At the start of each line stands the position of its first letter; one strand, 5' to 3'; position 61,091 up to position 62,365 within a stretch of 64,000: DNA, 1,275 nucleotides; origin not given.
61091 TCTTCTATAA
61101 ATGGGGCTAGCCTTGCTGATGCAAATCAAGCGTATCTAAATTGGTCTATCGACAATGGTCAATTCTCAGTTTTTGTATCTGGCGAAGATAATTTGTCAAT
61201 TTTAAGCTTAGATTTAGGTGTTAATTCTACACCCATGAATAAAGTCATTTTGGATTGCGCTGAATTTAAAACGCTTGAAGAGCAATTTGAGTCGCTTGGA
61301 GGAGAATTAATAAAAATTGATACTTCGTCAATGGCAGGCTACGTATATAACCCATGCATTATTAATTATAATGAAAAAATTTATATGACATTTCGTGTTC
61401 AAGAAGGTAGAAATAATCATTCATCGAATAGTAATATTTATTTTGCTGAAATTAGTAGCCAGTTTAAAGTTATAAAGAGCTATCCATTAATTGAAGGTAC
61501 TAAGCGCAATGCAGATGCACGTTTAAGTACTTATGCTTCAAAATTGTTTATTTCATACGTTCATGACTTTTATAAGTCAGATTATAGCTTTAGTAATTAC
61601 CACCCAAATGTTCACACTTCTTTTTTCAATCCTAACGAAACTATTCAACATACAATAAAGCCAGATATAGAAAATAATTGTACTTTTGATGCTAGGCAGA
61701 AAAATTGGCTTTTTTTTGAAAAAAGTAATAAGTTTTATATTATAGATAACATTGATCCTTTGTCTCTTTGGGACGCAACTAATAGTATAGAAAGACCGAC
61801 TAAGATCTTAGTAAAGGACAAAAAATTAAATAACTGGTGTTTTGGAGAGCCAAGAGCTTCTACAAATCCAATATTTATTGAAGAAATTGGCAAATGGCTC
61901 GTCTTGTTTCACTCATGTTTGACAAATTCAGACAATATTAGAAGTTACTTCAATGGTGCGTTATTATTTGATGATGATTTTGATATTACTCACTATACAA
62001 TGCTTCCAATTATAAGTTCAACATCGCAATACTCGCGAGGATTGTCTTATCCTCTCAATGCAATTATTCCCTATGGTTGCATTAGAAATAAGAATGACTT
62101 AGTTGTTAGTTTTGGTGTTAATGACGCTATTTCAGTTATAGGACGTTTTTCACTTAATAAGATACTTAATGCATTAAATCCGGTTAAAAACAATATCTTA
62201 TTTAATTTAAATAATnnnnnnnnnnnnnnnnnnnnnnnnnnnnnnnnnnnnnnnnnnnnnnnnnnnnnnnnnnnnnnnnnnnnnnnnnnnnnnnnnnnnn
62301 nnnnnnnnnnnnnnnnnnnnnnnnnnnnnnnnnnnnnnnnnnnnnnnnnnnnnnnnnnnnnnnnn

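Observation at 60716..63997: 1093-aa Sec-signal multidomain glycosyltransferase-like protein in an AT-rich, compositionally distinct gene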

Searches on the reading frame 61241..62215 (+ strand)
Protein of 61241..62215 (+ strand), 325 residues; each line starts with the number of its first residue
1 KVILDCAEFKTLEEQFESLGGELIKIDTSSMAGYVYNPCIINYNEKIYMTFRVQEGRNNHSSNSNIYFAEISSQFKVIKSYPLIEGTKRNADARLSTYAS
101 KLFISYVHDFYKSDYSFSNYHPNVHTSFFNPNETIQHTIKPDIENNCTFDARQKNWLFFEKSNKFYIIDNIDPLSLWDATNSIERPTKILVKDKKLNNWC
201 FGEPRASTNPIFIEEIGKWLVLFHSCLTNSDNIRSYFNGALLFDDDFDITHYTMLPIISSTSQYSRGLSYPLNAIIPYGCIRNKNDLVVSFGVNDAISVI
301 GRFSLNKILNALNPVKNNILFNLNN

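Call 33: search_solved_structures(query=A1, max_evalue=10, show_alignments=1)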
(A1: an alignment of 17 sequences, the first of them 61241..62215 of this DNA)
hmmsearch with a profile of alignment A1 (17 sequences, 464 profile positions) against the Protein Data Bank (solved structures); distinct sequences matched with E-value up to 10: 14.
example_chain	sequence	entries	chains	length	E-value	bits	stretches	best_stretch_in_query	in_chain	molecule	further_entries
5b0p_A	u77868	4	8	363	4.3e-09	38.8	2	353-461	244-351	Lin0857 protein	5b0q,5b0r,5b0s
9eqq_A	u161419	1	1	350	1.2e-07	34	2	180-264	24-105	Uhgb_MS mannoside synthase from an unknown human gut bacterium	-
9erg_A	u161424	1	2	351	1.2e-07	34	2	180-264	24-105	Uhgb_MS mannoside synthase from an unknown human gut bacterium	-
9erh_A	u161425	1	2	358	1.3e-07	33.9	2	180-264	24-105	Uhgb_MS mannoside synthase from an unknown human gut bacterium in complex with 1,2-beta-ma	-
5ayd_A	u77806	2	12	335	0.0015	20.5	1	359-396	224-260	Beta-1,4-mannooligosaccharide phosphorylase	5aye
8a22_Bd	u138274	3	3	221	0.016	17.1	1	198-265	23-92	uS4m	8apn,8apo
4udk_E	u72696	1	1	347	0.15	13.9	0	348-394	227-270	UHGB_MP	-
4udg_A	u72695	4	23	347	0.15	13.9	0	348-394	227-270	UHGB_MP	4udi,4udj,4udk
3qc2_A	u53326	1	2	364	0.36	12.7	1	184-262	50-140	glycosyl hydrolase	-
4onz_A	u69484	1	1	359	0.67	11.8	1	184-277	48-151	putative glycoside hydrolase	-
5a7v_B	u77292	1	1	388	0.95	11.3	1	184-259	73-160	PUTATIVE GLYCOSIDASE PH117-RELATED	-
3r67_A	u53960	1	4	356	0.95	11.3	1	184-275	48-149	putative Glycosidase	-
5a7v_A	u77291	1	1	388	0.95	11.3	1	184-259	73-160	PUTATIVE GLYCOSIDASE PH117-RELATED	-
1vkd_A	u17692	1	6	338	1.9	10.3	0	359-395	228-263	conserved hypothetical protein TM1225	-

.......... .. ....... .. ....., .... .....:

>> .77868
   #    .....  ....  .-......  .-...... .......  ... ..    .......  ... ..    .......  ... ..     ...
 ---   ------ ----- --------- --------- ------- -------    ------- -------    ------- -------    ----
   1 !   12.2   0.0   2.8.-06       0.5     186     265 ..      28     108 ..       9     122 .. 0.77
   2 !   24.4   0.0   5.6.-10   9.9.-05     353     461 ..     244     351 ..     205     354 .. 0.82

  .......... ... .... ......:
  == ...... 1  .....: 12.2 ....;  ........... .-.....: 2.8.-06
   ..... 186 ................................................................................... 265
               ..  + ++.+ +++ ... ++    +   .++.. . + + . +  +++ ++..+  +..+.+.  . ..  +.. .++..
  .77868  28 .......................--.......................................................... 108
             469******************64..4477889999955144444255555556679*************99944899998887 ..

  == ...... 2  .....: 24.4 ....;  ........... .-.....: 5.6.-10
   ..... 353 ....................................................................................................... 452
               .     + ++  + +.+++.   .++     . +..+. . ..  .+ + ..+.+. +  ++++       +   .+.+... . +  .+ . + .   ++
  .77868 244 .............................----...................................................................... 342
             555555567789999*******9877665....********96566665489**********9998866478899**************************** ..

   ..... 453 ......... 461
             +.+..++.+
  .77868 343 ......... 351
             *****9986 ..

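Call 49: find_related_loci(query=A4, collection=genome_contigs, flank=6000)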
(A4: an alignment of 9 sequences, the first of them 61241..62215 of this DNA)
Query A4 (325 aa) in genome_contigs; peptide patterns used: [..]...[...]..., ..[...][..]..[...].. (x = any residue, [..] = any of these).
79 stretches matched a pattern; 15 encode a relative of the query (tblastn E <= 1e-3); 15 distinct loci.
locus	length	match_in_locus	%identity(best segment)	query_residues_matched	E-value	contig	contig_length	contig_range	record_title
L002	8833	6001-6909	46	7-312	1e-84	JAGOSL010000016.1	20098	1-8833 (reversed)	MAG: Proteobacteria bacterium isolate Gw_Eff_bin_318 Gw_Eff_5597_length_20098_cov_8.380802, whole genome shotgun sequenc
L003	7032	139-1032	43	14-313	1e-76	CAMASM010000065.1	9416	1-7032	MAG: Candidatus Finniella inopinata isolate LH-05nov19-113 genome assembly, contig: LH-05nov19-C18445, whole genome shot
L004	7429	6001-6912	40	11-313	7e-69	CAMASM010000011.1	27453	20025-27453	MAG: Candidatus Finniella inopinata isolate LH-05nov19-113 genome assembly, contig: LH-05nov19-C3344, whole genome shotg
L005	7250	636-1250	24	92-299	7e-13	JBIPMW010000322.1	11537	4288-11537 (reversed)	MAG: Crocinitomicaceae bacterium isolate ME2017-07-18_3300034272_group7_bin207 Rohwer_bin786_scaffold_3628_c1, whole gen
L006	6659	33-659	25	24-247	3e-11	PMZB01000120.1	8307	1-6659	MAG: Chlamydiia bacterium isolate fen_1388 73.20110800_E3D.110_contig_96771, whole genome shotgun sequence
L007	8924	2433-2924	27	153-314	4e-11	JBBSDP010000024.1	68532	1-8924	MAG: Tepidisphaerales bacterium isolate LS1_sbin.17 LS1_sbin.17_K_1258464_L_68532_cov_26.9066, whole genome shotgun sequ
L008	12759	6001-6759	23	37-295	1e-10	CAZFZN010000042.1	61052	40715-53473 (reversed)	MAG TPA_asm: uncultured Akkermansia sp. isolate binchicken_co179_123 genome assembly, contig: NODE_1615_length_61052_cov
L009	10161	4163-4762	24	36-247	4e-10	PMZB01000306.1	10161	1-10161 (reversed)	MAG: Chlamydiia bacterium isolate fen_1388 73.20110800_E3D.110_contig_47165, whole genome shotgun sequence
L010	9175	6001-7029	22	4-315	1e-9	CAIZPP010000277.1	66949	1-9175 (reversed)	MAG: uncultured Methylococcaceae bacterium isolate C-4_bin-130 genome assembly, contig: bin-130:277/344, whole genome sh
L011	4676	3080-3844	20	34-295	3e-9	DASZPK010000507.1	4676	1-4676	MAG TPA_asm: Chthoniobacteraceae bacterium isolate SMAG_U5969 k141_870980, whole genome shotgun sequence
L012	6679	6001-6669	22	12-225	4e-8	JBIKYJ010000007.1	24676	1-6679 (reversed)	MAG: Alphaproteobacteria bacterium isolate ME2015-10-10_3300044731_group6_bin212 Rohwer_bin1916_scaffold_1065_c1, whole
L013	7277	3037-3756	20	91-318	9e-7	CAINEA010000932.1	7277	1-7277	MAG: uncultured Acetobacteraceae bacterium isolate KR_bin-3349 genome assembly, contig: bin-3349:0932/1081, whole genome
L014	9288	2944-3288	28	152-267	5e-6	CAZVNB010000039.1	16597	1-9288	MAG TPA_asm: uncultured Planctomycetia bacterium isolate binchicken_co203_540 genome assembly, contig: k141_558802, whol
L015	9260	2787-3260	27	153-313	1e-5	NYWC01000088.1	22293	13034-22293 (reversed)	MAG: Gammaproteobacteria bacterium isolate CPC27 20346, whole genome shotgun sequence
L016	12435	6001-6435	28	151-295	4e-5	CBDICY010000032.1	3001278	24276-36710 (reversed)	MAG: Saprospiraceae bacterium isolate 951dd66b-73de-4a3c-8e3a-a805efb1aa3c genome assembly, contig: contig_32, whole gen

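Call 54: search_protein_families(library=pfam, proteins=[L002:3447-4694:-, L002:6958-7734:+, L002:7805-8590:+, L004:1437-3686:+, L004:3702-4448:+, L004:5512-6918:+, L003:1045-1932:+, L003:2179-3717:+, L003:3720-4847:+, L003:4949-6709:+], max_evalue=0.001)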
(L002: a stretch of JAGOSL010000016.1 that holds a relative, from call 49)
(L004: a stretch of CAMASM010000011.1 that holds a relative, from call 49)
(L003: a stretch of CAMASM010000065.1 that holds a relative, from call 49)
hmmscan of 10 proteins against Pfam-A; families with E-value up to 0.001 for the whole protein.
L002:3447-4694:- (415 aa): 3 families
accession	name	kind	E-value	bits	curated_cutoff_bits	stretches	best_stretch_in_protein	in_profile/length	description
PF00817.25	IMS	-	2.9e-33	115.3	23.2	1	4-145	1-146/148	impB/mucB/samB family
PF11799.13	IMS_C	-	1e-14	55.3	20.7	1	236-344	1-102/109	impB/mucB/samB family C-terminal domain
PF13438.11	DUF4113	-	1.2e-14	54.5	24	1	365-412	4-51/51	Domain of unknown function (DUF4113)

L002:6958-7734:+ (259 aa): 4 families
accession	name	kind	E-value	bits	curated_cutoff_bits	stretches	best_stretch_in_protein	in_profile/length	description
PF13489.12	Methyltransf_23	-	5.7e-11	42.8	27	1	82-158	61-123/164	Methyltransferase domain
PF08241.18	Methyltransf_11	-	7.7e-07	30.1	21.2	1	94-151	52-95/95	Methyltransferase domain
PF08242.18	Methyltransf_12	-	1.2e-05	26.4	30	1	88-148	51-97/98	Methyltransferase domain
PF13847.12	Methyltransf_31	-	4.1e-05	23.7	27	1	97-166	67-114/145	Methyltransferase domain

L002:7805-8590:+ (262 aa): 0 families

L004:1437-3686:+ (750 aa): 5 families
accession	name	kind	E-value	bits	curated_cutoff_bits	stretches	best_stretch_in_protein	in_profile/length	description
PF05954.17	Phage_GPD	-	9.1e-72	242.2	30.1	1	28-334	1-302/305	Phage tail baseplate hub (GPD)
PF04717.18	Phage_base_V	-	5.5e-14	52.7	23.8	1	394-461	12-75/75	Type VI secretion system/phage-baseplate injector OB domain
PF22178.3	Gp5_trimer_C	-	9.7e-13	48.7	30.9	1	478-540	1-62/112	Bacteriophage T4 gp5 C-terminal trimerisation domain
PF10106.14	DUF2345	-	9.3e-06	26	30.7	1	595-715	13-130/151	Uncharacterized protein conserved in bacteria (DUF2345)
PF20093.5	DUF6484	-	1.7e-05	25.9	27.6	1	437-460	38-61/61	Domain of unknown function (DUF6484)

L004:3702-4448:+ (249 aa): 1 family
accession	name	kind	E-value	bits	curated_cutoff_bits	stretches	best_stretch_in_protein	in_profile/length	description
PF07661.19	MORN_2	-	2.7e-11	42.8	29.6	1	162-183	1-22/22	MORN repeat variant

L004:5512-6918:+ (469 aa): 1 family
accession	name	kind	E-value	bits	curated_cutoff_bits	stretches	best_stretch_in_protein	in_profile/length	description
PF04041.19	Glyco_hydro_130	-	1.6e-05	24.4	26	1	250-466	100-318/320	beta-1,4-mannooligosaccharide phosphorylase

L003:1045-1932:+ (296 aa): 4 families
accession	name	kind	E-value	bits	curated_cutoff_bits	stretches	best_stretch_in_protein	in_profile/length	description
PF00535.33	Glycos_transf_2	-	3.8e-25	89.2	23.3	1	42-149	1-111/168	Glycosyl transferase family 2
PF13641.12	Glyco_tranf_2_3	-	2.9e-11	44.3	27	1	41-239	3-199/230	Glycosyltransferase like family 2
PF10111.15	Glyco_tranf_2_2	-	3.8e-11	43.4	27.3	1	42-141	1-105/276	Glycosyltransferase like family 2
PF13506.12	Glyco_transf_21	-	1.8e-05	24.8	21.7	1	108-202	21-121/174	Glycosyl transferase family 21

L003:2179-3717:+ (513 aa): 1 family
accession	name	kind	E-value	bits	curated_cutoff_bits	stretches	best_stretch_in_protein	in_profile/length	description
PF01654.22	Cyt_bd_oxida_I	-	2.9e-166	553.6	26.2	1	10-504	1-418/418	Cytochrome bd terminal oxidase subunit I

L003:3720-4847:+ (376 aa): 1 family
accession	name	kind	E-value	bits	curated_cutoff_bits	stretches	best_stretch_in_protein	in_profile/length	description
PF02322.20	Cyt_bd_oxida_II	-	1.2e-90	304.4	35.6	1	7-361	1-302/302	Cytochrome bd terminal oxidase subunit II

L003:4949-6709:+ (587 aa): 3 families
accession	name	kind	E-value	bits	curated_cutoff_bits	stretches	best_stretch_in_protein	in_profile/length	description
PF00664.28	ABC_membrane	-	1.8e-37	130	28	1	29-297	4-274/274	ABC transporter transmembrane region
PF00005.33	ABC_tran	-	5.9e-35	121.3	25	1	360-508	2-137/137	ABC transporter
PF02463.25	SMC_N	-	5.9e-09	36.1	40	1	396-549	107-210/220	RecF/RecN/SMC N terminal domain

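Call 62: search_solved_structures(query=A4, max_evalue=0.01, show_alignments=3)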
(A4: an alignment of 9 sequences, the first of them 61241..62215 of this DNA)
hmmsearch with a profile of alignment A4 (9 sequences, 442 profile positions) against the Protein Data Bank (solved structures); distinct sequences matched with E-value up to 0.01: 4.
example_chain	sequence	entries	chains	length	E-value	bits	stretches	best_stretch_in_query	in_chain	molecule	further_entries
9eqq_A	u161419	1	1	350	7.5e-05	25.1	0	345-440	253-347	Uhgb_MS mannoside synthase from an unknown human gut bacterium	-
9erg_A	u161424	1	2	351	7.5e-05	25.1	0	345-440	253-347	Uhgb_MS mannoside synthase from an unknown human gut bacterium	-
9erh_A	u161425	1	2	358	8e-05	25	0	345-440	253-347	Uhgb_MS mannoside synthase from an unknown human gut bacterium in complex with 1,2-beta-ma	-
5b0p_A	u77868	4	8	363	0.0025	20.1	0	337-440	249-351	Lin0857 protein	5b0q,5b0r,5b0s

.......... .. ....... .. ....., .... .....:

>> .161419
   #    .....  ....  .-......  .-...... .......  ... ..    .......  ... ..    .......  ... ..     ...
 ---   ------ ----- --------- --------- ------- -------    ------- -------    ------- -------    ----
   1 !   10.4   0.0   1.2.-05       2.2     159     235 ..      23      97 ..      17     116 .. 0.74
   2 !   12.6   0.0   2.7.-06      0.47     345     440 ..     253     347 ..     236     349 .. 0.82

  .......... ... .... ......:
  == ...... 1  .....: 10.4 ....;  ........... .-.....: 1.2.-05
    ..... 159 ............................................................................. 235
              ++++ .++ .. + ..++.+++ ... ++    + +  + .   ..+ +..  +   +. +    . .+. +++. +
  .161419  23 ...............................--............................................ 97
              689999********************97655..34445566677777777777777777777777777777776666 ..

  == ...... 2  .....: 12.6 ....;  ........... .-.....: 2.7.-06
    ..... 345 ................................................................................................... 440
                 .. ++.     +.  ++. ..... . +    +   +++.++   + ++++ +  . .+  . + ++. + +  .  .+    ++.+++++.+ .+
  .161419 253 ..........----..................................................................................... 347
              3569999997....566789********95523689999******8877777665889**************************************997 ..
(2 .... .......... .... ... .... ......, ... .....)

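Call 73: find_related_loci(query=A4, collection=viral_contigs, flank=3000)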
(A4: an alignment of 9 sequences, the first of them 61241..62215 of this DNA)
Query A4 (325 aa) in viral_contigs; peptide patterns used: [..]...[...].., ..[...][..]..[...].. (x = any residue, [..] = any of these).
183 stretches matched a pattern; 55 encode a relative of the query (tblastn E <= 1e-3); 55 distinct loci.
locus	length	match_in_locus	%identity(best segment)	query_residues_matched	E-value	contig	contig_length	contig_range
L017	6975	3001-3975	22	9-307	8e-17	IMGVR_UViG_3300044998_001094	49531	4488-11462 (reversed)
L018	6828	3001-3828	26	24-296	1e-16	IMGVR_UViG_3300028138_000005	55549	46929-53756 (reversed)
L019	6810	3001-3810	25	30-300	3e-16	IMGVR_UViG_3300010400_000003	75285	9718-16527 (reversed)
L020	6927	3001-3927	25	17-316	6e-16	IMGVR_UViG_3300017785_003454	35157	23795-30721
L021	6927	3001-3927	25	17-316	7e-16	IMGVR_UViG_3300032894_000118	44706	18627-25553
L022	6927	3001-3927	25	17-316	6e-16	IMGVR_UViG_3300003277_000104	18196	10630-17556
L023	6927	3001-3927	25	17-316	6e-16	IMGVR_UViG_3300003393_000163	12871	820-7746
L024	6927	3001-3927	25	17-316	6e-16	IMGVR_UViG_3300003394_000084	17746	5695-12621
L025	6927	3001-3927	25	17-316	1e-15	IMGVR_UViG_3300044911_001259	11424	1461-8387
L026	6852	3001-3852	24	37-309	2e-15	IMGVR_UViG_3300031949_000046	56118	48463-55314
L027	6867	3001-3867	24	30-308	2e-15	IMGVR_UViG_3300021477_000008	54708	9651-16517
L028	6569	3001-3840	21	23-313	1e-13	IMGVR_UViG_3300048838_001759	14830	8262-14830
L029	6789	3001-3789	27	34-295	4e-13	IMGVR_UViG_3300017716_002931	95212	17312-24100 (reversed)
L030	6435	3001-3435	27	150-299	8e-13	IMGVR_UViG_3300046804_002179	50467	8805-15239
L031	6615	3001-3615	24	92-299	2e-12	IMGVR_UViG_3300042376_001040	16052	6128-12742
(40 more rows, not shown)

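Call 78: search_protein_families(library=phrogs, proteins=[L018:2875-3873:+, L020:2749-4101:+, L017:1519-3984:+, window:61241-62215:+], max_evalue=0.001)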
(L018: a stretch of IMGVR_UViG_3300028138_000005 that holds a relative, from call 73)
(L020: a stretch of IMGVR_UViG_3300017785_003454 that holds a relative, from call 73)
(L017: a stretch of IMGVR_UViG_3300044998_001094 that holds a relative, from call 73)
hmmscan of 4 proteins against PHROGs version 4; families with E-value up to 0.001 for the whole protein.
L018:2875-3873:+ (333 aa): 0 families

L020:2749-4101:+ (451 aa): 1 family
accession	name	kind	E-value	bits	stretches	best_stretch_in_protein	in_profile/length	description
phrog_28262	-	unknown function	3.1e-05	23.5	1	140-255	519-632/765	-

L017:1519-3984:+ (822 aa): 0 families

window:61241-62215:+ (325 aa): 0 families

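Call 79: search_protein_families(library=pfam, proteins=[L018:2875-3873:+, L020:2749-4101:+, L017:1519-3984:+, L018:716-2089:+, L018:5205-6155:+, L020:4373-5515:+, L020:1525-2157:+, L020:800-1525:+], max_evalue=0.001)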
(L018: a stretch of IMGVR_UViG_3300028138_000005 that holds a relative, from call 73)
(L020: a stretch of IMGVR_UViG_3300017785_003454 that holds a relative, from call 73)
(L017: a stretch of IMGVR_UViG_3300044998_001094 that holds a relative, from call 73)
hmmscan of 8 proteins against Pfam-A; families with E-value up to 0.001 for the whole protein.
L018:2875-3873:+ (333 aa): 0 families

L020:2749-4101:+ (451 aa): 1 family
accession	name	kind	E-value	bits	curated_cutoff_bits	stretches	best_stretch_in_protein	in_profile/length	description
PF04041.19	Glyco_hydro_130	-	2.3e-11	43.6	26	1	84-390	17-319/320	beta-1,4-mannooligosaccharide phosphorylase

L017:1519-3984:+ (822 aa): 0 families

L018:716-2089:+ (458 aa): 0 families

L018:5205-6155:+ (317 aa): 1 family
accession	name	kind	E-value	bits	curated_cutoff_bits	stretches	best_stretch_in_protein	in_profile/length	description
PF00535.33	Glycos_transf_2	-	3.1e-05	24.4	23.3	1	15-139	6-128/168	Glycosyl transferase family 2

L020:4373-5515:+ (381 aa): 0 families

L020:1525-2157:+ (211 aa): 1 family
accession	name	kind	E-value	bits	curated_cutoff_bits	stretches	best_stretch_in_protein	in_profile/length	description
PF01755.23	Glyco_transf_25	-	1.7e-22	80.8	24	1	5-122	3-117/199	Glycosyltransferase family 25 (LPS biosynthesis protein)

L020:800-1525:+ (242 aa): 2 families
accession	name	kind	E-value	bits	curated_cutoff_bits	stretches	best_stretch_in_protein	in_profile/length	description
PF04488.21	Gly_transf_sug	-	5.5e-10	40.3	23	1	22-115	7-91/93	Glycosyltransferase sugar-binding region containing DXD motif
PF12919.13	TcdA_TcdB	-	0.00016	21.5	23.6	1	74-101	168-195/382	TcdA/TcdB catalytic glycosyltransferase domain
